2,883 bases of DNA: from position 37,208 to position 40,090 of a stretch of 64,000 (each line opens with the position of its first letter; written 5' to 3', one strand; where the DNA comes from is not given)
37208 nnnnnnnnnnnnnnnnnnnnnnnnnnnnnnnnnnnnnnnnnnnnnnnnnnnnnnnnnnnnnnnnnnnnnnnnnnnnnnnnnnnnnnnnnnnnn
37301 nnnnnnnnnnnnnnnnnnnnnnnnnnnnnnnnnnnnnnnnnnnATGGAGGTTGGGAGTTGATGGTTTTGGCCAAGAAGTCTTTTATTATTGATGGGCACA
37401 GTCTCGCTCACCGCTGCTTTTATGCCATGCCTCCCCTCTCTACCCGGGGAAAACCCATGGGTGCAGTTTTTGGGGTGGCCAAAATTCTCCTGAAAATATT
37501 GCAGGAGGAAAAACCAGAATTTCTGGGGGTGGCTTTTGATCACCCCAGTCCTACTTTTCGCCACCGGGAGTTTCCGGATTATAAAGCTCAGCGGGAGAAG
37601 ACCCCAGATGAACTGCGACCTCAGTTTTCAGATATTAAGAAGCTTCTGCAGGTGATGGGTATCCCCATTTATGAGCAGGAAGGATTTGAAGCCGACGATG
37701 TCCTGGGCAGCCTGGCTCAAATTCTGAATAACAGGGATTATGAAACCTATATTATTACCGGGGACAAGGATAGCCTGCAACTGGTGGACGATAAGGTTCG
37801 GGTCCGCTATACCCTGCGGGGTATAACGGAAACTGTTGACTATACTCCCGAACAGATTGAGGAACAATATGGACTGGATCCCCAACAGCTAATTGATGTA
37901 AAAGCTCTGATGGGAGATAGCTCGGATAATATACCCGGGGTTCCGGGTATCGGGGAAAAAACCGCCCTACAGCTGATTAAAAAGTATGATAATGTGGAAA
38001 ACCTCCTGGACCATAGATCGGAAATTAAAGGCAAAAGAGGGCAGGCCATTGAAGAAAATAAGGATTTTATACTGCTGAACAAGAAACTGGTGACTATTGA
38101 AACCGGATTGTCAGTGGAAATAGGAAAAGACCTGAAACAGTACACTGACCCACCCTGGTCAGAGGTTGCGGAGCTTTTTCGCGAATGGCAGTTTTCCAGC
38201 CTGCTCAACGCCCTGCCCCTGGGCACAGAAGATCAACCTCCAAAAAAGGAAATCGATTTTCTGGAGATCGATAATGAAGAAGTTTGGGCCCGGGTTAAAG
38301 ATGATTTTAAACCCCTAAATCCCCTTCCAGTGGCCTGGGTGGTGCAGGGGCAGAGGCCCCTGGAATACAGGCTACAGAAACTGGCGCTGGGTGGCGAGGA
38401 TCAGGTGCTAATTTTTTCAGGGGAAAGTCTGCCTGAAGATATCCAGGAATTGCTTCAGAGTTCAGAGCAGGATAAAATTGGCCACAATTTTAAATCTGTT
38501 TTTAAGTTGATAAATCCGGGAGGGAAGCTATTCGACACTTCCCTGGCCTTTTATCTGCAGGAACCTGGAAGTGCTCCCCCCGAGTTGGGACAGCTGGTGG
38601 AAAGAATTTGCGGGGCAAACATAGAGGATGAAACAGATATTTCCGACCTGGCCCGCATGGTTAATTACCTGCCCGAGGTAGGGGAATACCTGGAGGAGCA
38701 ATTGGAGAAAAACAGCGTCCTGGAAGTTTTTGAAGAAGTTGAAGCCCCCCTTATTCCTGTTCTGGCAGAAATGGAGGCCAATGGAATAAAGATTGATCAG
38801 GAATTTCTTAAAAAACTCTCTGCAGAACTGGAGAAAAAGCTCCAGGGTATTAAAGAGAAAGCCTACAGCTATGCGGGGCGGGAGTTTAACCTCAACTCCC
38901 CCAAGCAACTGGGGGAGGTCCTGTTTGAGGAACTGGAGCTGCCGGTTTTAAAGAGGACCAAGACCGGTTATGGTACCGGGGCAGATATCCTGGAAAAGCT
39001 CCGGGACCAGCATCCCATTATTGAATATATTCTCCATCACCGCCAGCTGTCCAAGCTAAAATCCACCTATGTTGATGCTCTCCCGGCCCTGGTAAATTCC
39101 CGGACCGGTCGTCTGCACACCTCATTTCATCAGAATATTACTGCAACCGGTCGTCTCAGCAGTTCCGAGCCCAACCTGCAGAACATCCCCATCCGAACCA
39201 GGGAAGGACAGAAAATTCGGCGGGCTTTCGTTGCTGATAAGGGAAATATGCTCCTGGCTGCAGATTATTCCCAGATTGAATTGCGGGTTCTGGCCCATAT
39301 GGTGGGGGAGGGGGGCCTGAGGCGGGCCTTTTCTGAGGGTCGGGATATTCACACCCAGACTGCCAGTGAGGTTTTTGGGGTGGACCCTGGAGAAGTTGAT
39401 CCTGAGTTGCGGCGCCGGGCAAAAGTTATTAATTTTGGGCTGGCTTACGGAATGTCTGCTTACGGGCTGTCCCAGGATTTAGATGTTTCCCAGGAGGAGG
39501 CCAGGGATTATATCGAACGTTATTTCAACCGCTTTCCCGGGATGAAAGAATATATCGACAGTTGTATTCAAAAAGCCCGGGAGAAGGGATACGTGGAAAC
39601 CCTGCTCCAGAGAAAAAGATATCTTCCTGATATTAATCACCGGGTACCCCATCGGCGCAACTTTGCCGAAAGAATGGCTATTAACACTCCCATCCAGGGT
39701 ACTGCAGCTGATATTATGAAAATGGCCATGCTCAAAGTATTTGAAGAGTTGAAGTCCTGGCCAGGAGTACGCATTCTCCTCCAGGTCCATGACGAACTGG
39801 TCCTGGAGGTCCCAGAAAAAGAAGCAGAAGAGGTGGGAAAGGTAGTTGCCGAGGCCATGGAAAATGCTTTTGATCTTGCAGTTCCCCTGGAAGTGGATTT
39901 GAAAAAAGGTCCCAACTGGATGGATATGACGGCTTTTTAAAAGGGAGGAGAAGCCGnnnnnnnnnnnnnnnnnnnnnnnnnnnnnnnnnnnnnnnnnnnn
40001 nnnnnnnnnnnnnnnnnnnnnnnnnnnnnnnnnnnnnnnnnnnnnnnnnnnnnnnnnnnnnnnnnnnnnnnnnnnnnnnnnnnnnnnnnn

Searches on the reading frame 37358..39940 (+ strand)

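Call 42: search_protein_families(library=pfam, proteins=[window:37358-39940:+], max_evalue=0.0001)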
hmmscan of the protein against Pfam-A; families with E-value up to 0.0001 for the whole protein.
window:37358-39940:+ (860 aa): 3 families
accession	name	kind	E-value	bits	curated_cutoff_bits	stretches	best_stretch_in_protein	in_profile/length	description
PF00476.26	DNA_pol_A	-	3.5e-164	546.7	34.3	1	482-856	2-381/381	DNA polymerase family A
PF02739.22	5_3_exonuc_N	-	1e-54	185.1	34.3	1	8-172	2-164/164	5'-3' exonuclease, N-terminal resolvase-like domain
PF01367.25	5_3_exonuc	-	4.4e-30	104.5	40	1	174-257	2-86/97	5'-3' exonuclease, C-terminal SAM fold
